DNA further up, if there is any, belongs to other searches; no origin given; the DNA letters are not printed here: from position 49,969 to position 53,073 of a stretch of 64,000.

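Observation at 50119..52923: Helicase fused to 11 tandem Myb/SANT-like repeats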

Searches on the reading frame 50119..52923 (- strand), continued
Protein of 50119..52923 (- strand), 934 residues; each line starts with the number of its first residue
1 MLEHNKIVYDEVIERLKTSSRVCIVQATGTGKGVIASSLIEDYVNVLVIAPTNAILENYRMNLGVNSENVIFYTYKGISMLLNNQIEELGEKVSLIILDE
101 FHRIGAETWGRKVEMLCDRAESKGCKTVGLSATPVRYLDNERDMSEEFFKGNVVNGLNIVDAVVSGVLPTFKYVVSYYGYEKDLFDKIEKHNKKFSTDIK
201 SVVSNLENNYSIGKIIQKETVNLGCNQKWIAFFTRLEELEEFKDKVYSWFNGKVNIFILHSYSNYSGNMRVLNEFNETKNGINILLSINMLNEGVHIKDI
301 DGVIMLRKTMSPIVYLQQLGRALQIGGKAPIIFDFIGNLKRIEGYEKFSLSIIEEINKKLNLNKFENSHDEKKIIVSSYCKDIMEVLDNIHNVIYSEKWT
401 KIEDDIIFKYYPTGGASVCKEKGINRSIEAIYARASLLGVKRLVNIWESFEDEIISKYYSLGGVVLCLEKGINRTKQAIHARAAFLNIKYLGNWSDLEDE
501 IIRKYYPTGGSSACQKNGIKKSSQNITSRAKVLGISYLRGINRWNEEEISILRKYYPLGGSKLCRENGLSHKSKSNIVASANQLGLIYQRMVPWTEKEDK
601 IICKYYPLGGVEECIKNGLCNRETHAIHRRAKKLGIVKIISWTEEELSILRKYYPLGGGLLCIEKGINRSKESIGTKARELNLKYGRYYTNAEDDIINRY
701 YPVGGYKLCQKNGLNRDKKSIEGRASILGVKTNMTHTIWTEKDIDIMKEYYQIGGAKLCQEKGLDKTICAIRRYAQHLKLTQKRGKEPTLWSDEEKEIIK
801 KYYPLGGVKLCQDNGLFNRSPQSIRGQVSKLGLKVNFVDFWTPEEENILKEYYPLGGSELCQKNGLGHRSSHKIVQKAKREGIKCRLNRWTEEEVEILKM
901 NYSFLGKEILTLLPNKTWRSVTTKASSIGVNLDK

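Call 68: list_cluster_members(proteins=[P0001, P0110, P0084, P0091, P0114, P0095])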
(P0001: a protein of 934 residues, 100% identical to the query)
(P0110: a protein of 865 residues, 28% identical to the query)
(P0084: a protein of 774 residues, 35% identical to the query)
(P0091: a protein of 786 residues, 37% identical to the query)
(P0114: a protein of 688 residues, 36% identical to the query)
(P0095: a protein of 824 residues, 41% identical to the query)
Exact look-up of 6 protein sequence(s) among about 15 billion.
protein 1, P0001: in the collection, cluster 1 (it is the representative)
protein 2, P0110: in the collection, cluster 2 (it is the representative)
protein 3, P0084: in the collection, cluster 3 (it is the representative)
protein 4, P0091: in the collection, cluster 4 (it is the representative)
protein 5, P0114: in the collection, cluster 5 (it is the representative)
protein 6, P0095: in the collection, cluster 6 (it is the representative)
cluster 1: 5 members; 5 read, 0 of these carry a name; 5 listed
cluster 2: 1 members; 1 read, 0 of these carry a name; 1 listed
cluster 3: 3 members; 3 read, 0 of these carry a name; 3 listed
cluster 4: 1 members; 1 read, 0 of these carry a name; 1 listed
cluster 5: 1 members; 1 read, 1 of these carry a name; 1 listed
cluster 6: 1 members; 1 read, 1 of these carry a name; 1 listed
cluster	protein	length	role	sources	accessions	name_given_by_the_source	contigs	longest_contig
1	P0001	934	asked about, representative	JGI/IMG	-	-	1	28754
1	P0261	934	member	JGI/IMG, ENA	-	-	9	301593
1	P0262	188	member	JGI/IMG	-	-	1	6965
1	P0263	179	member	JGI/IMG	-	-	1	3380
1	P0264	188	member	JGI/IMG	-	-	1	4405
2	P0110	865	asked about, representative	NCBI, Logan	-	-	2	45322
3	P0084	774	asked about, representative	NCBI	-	-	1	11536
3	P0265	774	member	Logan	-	-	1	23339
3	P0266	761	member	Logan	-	-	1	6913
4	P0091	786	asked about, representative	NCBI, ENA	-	-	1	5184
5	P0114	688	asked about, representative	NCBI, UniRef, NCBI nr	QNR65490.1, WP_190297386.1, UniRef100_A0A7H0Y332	Helicase associated domain protein [Paenibacillus peoriae] | Helicase associated domain protein n=1 Tax=Paenibacillus peoriae TaxID=59893 ...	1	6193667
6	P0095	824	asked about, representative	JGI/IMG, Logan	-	superfamily II DNA or RNA helicase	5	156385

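Call 70: find_related_loci(query=A1, collection=genome_contigs, flank=6000)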
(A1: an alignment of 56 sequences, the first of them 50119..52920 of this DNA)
Query A1 (933 aa) in genome_contigs; peptide patterns used: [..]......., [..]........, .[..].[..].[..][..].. (x = any residue, [..] = any of these).
600 stretches matched a pattern (row limit reached: there are more); 284 encode a relative of the query (tblastn E <= 1e-3); the best 80 are kept; 80 distinct loci.
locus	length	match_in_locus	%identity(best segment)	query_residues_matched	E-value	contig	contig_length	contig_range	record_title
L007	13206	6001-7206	38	3-393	6e-64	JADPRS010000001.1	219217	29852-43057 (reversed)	Lutibacter sp. B2 NODE_9_length_219217_cov_14.203603, whole genome shotgun sequence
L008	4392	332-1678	34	1-443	2e-60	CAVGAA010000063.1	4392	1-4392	bacterium isolate H07627-L1_cleanbin_000008 genome assembly, contig: Spades_H07627-L1_contig_11614, whole genome shotgun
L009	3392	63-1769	29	1-609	1e-58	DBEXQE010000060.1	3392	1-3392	MAG TPA_asm: Christensenellales bacterium isolate MAG897 k141_43083, whole genome shotgun sequence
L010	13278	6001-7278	35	1-389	3e-58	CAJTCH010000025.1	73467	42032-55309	Lachnospiraceae bacterium isolate A77_70.CF.DSS genome assembly, contig: MGBC000084.25, whole genome shotgun sequence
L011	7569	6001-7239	32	1-409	6e-58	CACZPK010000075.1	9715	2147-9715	MAG: Ruminococcaceae bacterium isolate RUG12832 genome assembly, contig: RUG12832_asm_75, whole genome shotgun sequence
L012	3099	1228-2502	31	3-419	2e-58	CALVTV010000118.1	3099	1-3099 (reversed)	MAG: uncultured Clostridia bacterium isolate E09__bin42 genome assembly, contig: E09__k127_1665103, whole genome shotgun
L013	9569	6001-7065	34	1-345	5e-58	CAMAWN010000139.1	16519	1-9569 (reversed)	MAG: Candidatus Kuenenia stuttgartiensis isolate MaH-09apr19-136 genome assembly, contig: MaH-09apr19-C8620, whole genom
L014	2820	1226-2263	38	3-337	2e-58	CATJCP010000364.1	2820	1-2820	MAG: uncultured Oscillospiraceae bacterium isolate iMGMC-155_1678881731 genome assembly, contig: MegahitA5_362468, whole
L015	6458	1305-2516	37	3-395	8e-58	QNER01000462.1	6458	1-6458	MAG: Candidatus Parabeggiatoa sp. nov. 1 isolate B3_G6 B3_Guay6_scaffold_13368, whole genome shotgun sequence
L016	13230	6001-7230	34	1-389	3e-57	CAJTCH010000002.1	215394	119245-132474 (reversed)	Lachnospiraceae bacterium isolate A77_70.CF.DSS genome assembly, contig: MGBC000084.2, whole genome shotgun sequence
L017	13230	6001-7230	34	1-389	4e-57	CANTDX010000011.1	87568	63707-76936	MAG TPA_asm: uncultured Dorea sp. isolate SRR18243811_bin.30_metawrap_v1.3_MAG genome assembly, contig: NODE.311_length_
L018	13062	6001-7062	36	1-339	6e-57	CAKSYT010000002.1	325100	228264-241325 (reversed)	MAG: uncultured Faecalibacterium sp. isolate REFINED_METABAT215_TOP10_CONTIGS_1500_ASSEMBLY_K77_MERGED__Hadza_MoBio_hadz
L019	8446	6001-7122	36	1-354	1e-56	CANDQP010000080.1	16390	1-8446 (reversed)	MAG TPA_asm: uncultured Dorea sp. isolate SRR15214599_bin.41_metawrap_v1.3_MAG genome assembly, contig: NODE.2232_length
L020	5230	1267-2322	36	1-341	1e-56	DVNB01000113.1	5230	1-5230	MAG TPA_asm: Candidatus Ornithomonoglobus merdipullorum isolate USAMLcec3-3695 USAMLcec3__C120614_L5230_SRR5280514, whol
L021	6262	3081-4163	36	1-354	7e-57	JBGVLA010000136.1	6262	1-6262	MAG: Eubacteriales bacterium isolate fecal_MAG_292 fecal_MAG_292_contig_0136, whole genome shotgun sequence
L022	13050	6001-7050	36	3-341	2e-56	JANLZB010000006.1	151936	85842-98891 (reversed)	MAG: Bacteroidota bacterium isolate OTE_14_metabat.108 OTE_14_k141_720545, whole genome shotgun sequence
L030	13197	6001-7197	35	2-389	7e-56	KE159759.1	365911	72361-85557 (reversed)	Dorea sp. 5-2 genomic scaffold acPFE-supercont1.5, whole genome shotgun sequence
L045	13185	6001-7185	34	1-387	2e-55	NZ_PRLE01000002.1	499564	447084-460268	Faecalibacterium prausnitzii strain APC923/61-1 NODE_2_length_499564_cov_117.676, whole genome shotgun sequence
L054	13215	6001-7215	35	3-388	6e-55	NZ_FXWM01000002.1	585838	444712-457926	Bacillus sp. OV166, whole genome shotgun sequence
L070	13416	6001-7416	32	1-463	2e-54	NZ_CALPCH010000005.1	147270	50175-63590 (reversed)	Pumilibacter intestinalis strain CLA-AA-M10 NODE_5_length_147270_cov_13.442541, whole genome shotgun sequence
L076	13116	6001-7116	33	1-357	8e-54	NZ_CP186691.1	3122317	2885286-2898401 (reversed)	Faecalibacterium prausnitzii strain 2 chromosome, complete genome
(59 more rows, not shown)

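Call 72: search_protein_families(library=pfam, proteins=[L007:6001-8967:+, L010:6001-8556:+, L018:6001-8139:+, L022:6001-9633:+, L030:6001-8841:+, L045:6001-8343:+, L054:6001-8451:+, L070:6001-8970:+, L076:6001-8139:+, L015:1305-4739:+], max_evalue=0.001)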
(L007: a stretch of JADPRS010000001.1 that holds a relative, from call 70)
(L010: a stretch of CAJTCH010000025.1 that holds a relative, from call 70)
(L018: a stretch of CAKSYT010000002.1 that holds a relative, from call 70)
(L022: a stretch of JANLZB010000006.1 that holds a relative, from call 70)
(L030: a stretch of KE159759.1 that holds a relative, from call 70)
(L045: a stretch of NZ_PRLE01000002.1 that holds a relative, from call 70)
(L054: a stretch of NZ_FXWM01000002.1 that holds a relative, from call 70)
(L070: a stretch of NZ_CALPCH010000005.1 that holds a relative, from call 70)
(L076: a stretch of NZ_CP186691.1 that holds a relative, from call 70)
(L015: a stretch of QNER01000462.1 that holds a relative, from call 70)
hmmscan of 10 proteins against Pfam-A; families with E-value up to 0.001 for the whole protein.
L007:6001-8967:+ (989 aa): 4 families
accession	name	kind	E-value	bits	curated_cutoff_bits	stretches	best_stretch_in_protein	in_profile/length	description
PF03457.19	HA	-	2.2e-131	428.7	28.4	9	596-655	2-64/64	Helicase associated domain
PF04851.21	ResIII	-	3.2e-17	63.4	22.5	2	68-131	101-164/164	Type III restriction enzyme, res subunit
PF00271.37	Helicase_C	-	1.4e-11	45.1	23.5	1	218-331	8-108/110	Helicase conserved C-terminal domain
PF00270.35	DEAD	-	1.1e-08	35.5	26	1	35-130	63-161/167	DEAD/DEAH box helicase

L010:6001-8556:+ (852 aa): 4 families
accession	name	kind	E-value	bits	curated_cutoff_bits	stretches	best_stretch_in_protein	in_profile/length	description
PF03457.19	HA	-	5.3e-84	276.9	28.4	5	438-503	3-64/64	Helicase associated domain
PF04851.21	ResIII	-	1.5e-14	54.7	22.5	1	3-169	7-163/164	Type III restriction enzyme, res subunit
PF00270.35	DEAD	-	4.7e-09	36.6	26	1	11-171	7-163/167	DEAD/DEAH box helicase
PF00271.37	Helicase_C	-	8.2e-09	36.1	23.5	1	258-367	10-109/110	Helicase conserved C-terminal domain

L018:6001-8139:+ (713 aa): 4 families
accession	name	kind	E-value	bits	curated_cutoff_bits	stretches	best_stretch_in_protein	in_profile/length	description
PF03457.19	HA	-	6.9e-77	254.1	28.4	4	620-688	2-64/64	Helicase associated domain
PF04851.21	ResIII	-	1e-13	52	22.5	1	5-138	9-161/164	Type III restriction enzyme, res subunit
PF00271.37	Helicase_C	-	7.4e-10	39.5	23.5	1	234-336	12-107/110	Helicase conserved C-terminal domain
PF00270.35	DEAD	-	1.5e-06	28.5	26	1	11-138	7-159/167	DEAD/DEAH box helicase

L022:6001-9633:+ (1211 aa): 4 families
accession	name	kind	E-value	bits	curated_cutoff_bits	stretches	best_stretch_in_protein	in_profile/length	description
PF03457.19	HA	-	5.5e-165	536.3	28.4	12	807-867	2-64/64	Helicase associated domain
PF04851.21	ResIII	-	3.7e-12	46.9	22.5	2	6-62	12-73/164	Type III restriction enzyme, res subunit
PF00271.37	Helicase_C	-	2.4e-10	41.1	23.5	1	219-332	5-109/110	Helicase conserved C-terminal domain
PF00270.35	DEAD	-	1.2e-06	28.8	26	0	71-133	99-164/167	DEAD/DEAH box helicase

L030:6001-8841:+ (947 aa): 5 families
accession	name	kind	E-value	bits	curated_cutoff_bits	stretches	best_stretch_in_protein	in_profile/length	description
PF03457.19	HA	-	1.3e-82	272.5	28.4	5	630-692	2-64/64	Helicase associated domain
PF04851.21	ResIII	-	4e-10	40.3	22.5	1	5-142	10-163/164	Type III restriction enzyme, res subunit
PF00271.37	Helicase_C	-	5e-10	40.1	23.5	1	225-340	4-109/110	Helicase conserved C-terminal domain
PF02357.24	NusG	-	7.1e-09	36.5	22.2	1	768-877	2-92/93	Transcription termination factor nusG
PF00270.35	DEAD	-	8.7e-06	26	26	1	12-145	9-164/167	DEAD/DEAH box helicase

L045:6001-8343:+ (781 aa): 4 families
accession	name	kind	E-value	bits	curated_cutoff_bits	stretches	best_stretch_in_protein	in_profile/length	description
PF03457.19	HA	-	2.5e-86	284.4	28.4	5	481-544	2-64/64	Helicase associated domain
PF04851.21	ResIII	-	9.6e-12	45.5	22.5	1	4-139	8-162/164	Type III restriction enzyme, res subunit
PF00271.37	Helicase_C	-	7e-10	39.6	23.5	1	229-336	10-107/110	Helicase conserved C-terminal domain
PF00270.35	DEAD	-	5e-06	26.8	26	1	19-141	15-162/167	DEAD/DEAH box helicase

L054:6001-8451:+ (817 aa): 6 families
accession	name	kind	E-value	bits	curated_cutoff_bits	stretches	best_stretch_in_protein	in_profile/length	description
PF03457.19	HA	-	2.4e-137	447.8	28.4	6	542-603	2-64/64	Helicase associated domain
PF00271.37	Helicase_C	-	1.3e-11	45.1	23.5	1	219-330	5-107/110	Helicase conserved C-terminal domain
PF04851.21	ResIII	-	2e-09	38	22.5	1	69-131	102-164/164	Type III restriction enzyme, res subunit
PF00270.35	DEAD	-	8.9e-09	35.7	26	1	68-131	96-162/167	DEAD/DEAH box helicase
PF13224.11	DUF4032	-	1.5e-08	35.2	23.8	0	721-750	9-38/163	Domain of unknown function (DUF4032)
PF20839.3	DUF5382_C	-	2.1e-05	25.3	25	0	476-559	30-114/118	Family of unknown function (DUF5382) C-terminal domain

L070:6001-8970:+ (990 aa): 4 families
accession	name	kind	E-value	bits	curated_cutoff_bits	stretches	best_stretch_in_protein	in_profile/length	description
PF03457.19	HA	-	9.8e-147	477.9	28.4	8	768-831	2-64/64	Helicase associated domain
PF04851.21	ResIII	-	3.3e-11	43.8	22.5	1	7-136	11-162/164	Type III restriction enzyme, res subunit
PF00271.37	Helicase_C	-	1.1e-09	38.9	23.5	1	230-333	11-107/110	Helicase conserved C-terminal domain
PF00270.35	DEAD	-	3.2e-09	37.2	26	1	10-137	6-161/167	DEAD/DEAH box helicase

L076:6001-8139:+ (713 aa): 5 families
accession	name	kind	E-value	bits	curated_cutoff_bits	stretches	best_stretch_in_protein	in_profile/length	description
PF03457.19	HA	-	8.6e-81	266.6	28.4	4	620-688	2-64/64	Helicase associated domain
PF04851.21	ResIII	-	4.6e-14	53.1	22.5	1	4-139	8-162/164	Type III restriction enzyme, res subunit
PF00271.37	Helicase_C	-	2.6e-10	41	23.5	1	233-336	11-107/110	Helicase conserved C-terminal domain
PF00270.35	DEAD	-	1.3e-06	28.6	26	1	18-140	14-161/167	DEAD/DEAH box helicase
PF18766.7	SWI2_SNF2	-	0.00022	21.4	26.7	0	76-168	95-180/221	SWI2/SNF2 ATPase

L015:1305-4739:+ (1145 aa): 5 families
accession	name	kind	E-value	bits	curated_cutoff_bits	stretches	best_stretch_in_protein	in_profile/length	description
PF03457.19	HA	-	3.7e-238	770.7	28.4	11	1078-1138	3-64/64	Helicase associated domain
PF04851.21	ResIII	-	1.5e-14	54.7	22.5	2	68-131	101-164/164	Type III restriction enzyme, res subunit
PF00271.37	Helicase_C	-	1.4e-11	45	23.5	1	218-329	4-106/110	Helicase conserved C-terminal domain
PF00270.35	DEAD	-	1.6e-06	28.4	26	0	67-130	95-161/167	DEAD/DEAH box helicase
PF09407.15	AbiEi_1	-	0.00017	22.3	22.2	0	769-797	37-65/142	AbiEi antitoxin C-terminal domain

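Call 78: find_encoding_contigs(protein=P0114, flank=8000, max_places=1)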
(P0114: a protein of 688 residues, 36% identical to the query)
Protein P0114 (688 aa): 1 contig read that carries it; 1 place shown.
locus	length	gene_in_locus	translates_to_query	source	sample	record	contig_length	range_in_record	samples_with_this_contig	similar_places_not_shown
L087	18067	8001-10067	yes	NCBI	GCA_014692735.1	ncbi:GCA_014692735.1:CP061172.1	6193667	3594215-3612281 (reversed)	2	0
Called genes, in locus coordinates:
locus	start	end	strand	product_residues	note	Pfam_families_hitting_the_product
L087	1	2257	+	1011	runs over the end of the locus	-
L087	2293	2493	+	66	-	-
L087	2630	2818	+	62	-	-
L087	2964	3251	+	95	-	-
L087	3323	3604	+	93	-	-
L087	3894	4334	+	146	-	-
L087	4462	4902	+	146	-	-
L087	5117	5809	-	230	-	-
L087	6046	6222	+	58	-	-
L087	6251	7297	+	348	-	-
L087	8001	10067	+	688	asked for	PF00270:DEAD (faint), PF04851:ResIII (weak), PF13401:AAA_22 (faint), PF00271:Helicase_C, PF03457:HA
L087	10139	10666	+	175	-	-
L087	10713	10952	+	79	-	PF06689:zf-C4_ClpX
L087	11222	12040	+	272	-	PF09669:Phage_pRha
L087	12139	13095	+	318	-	PF13271:DUF4062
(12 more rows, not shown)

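Call 79: find_encoding_contigs(protein=P0095, flank=8000, max_places=1)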
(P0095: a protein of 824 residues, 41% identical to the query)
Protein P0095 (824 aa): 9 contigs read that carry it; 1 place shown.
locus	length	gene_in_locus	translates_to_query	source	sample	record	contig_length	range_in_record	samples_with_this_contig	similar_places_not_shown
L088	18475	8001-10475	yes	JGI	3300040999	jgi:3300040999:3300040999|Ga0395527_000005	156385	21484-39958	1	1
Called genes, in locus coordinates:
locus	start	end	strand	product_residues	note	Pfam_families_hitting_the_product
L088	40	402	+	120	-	-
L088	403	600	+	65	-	-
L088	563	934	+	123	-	-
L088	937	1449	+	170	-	-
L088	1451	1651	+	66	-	-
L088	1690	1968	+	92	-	-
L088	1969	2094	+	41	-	-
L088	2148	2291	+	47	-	-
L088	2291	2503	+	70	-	-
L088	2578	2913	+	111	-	-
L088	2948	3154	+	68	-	-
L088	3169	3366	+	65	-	-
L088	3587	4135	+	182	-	-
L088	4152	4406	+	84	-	-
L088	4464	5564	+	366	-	-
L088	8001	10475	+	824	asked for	PF00270:DEAD (faint), PF04851:ResIII (weak), PF00271:Helicase_C, PF03457:HA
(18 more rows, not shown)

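Call 80: find_encoding_contigs(protein=P0105, flank=8000, max_places=1)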
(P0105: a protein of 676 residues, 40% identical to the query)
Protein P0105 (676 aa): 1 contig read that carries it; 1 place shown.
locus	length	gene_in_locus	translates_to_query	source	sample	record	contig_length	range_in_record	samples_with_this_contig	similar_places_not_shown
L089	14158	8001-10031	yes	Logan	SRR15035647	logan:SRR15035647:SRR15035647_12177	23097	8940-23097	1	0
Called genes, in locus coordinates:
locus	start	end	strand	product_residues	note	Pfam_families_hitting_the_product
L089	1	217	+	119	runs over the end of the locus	-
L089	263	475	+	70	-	-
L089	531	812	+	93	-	-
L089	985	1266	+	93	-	-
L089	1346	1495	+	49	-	-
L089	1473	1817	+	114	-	-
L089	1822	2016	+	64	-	-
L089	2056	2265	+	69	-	-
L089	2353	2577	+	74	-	-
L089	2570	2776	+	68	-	-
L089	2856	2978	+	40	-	-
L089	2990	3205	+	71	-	-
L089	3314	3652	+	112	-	-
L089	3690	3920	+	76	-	-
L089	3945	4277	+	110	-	-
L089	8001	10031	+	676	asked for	PF00270:DEAD (faint), PF04851:ResIII (faint), PF00271:Helicase_C, PF03457:HA, PF01381:HTH_3 (weak)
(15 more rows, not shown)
